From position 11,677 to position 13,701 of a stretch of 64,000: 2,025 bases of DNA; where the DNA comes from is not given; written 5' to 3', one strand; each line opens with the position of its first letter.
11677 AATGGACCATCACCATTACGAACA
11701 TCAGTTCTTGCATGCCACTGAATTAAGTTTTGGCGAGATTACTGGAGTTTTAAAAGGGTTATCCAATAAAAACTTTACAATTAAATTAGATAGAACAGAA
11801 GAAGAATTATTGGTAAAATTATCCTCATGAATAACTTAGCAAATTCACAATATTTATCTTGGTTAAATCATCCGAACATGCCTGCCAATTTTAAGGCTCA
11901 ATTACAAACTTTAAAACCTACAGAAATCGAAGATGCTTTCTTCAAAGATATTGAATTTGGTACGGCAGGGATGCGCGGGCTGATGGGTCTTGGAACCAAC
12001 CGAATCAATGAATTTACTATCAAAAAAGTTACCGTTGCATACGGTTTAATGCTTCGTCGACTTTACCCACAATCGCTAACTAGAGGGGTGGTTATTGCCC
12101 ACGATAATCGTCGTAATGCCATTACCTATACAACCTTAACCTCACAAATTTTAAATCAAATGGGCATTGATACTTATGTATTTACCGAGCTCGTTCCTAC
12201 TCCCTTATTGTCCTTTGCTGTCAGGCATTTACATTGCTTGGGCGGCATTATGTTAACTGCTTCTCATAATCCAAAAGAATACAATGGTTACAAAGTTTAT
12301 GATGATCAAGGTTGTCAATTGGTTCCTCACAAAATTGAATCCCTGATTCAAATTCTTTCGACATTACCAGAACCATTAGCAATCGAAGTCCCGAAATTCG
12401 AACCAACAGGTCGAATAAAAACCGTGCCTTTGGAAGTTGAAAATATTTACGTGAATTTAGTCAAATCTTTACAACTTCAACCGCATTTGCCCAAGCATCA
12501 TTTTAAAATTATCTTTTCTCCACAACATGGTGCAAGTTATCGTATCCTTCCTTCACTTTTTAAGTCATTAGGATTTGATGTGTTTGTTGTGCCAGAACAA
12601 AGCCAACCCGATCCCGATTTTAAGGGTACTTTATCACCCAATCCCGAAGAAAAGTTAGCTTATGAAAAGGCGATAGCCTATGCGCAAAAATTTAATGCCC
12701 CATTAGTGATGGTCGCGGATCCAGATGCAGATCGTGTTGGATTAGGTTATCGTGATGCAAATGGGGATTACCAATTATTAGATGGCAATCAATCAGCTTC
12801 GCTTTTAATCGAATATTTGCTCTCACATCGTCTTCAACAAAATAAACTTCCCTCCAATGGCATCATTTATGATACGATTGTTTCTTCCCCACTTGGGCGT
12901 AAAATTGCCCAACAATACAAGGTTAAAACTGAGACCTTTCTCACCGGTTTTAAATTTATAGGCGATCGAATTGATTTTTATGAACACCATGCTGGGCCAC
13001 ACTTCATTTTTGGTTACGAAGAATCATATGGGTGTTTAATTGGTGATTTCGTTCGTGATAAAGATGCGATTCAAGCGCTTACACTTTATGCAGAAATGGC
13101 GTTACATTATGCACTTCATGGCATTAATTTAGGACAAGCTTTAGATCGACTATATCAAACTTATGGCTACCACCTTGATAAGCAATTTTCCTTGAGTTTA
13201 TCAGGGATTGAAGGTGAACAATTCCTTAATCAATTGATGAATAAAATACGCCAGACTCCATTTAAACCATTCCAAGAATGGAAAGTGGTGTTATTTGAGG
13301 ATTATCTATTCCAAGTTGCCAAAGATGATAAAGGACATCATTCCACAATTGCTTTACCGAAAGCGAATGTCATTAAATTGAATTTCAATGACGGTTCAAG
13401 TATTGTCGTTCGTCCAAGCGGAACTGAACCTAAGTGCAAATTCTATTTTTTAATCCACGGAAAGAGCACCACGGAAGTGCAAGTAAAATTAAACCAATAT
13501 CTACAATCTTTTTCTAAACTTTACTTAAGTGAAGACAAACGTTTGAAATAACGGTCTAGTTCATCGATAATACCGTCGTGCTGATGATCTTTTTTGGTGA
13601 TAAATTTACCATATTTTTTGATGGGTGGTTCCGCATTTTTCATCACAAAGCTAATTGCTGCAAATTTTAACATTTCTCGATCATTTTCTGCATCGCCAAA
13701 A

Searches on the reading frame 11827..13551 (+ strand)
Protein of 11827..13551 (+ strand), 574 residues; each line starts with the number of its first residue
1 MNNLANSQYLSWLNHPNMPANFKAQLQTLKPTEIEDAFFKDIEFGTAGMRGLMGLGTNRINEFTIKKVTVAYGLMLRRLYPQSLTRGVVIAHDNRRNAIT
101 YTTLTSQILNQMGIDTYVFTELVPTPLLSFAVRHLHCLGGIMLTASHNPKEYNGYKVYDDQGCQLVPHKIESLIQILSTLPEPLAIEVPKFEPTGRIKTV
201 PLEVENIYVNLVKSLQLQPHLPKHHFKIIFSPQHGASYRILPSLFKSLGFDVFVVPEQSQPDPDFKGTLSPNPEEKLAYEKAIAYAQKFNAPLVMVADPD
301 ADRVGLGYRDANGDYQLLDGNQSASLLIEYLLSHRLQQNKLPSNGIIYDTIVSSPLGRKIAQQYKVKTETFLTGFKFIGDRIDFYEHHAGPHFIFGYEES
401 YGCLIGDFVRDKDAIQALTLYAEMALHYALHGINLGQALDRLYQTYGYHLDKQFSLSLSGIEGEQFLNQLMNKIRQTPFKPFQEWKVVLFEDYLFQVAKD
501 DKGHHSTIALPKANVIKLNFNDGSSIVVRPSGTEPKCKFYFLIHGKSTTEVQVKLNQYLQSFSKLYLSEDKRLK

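Call 59: find_encoding_contigs(protein=window:11827-13551:+, flank=10000, max_places=1)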
Protein window:11827-13551:+ (574 aa): 12 contigs read that carry it; 1 place shown.
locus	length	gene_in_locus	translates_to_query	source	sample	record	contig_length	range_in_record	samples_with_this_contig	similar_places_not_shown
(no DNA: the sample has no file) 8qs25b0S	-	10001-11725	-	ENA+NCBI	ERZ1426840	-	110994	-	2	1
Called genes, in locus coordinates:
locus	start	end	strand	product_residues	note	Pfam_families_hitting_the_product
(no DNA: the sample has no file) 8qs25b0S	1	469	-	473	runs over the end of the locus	PF03448:MgtE_N, PF00571:CBS, PF01769:MgtE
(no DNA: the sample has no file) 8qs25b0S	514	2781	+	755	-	PF03706:LPG_synthase_TM, PF13439:Glyco_transf_4, PF13579:Glyco_trans_4_4, PF00534:Glycos_transf_1, PF13692:Glyco_trans_1_4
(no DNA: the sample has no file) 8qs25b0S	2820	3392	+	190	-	PF06130:PTAC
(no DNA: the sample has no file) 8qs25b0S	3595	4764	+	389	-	PF00438:S-AdoMet_synt_N, PF02772:S-AdoMet_synt_M, PF02773:S-AdoMet_synt_C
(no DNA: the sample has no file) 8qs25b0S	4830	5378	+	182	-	PF02482:Ribosomal_S30AE, PF16321:Ribosom_S30AE_C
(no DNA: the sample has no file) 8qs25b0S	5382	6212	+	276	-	PF08282:Hydrolase_3, PF12710:HAD (faint), PF00702:Hydrolase (weak), PF05116:S6PP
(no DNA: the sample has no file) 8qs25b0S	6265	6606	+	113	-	-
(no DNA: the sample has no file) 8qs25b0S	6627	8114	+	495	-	PF07969:Amidohydro_3, PF01979:Amidohydro_1 (faint)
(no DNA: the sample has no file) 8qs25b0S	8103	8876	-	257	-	PF02535:Zip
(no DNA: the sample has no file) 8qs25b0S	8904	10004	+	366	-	PF00849:PseudoU_synth_2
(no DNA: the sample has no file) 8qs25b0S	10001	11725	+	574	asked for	PF02878:PGM_PMM_I, PF02879:PGM_PMM_II, PF02880:PGM_PMM_III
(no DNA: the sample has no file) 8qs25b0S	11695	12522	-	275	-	PF05116:S6PP (weak), PF08282:Hydrolase_3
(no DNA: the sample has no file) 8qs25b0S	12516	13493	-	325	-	PF00579:tRNA-synt_1b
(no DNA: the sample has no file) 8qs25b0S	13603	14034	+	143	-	PF00462:Glutaredoxin (weak), PF03960:ArsC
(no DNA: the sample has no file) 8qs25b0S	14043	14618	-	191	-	PF01928:CYTH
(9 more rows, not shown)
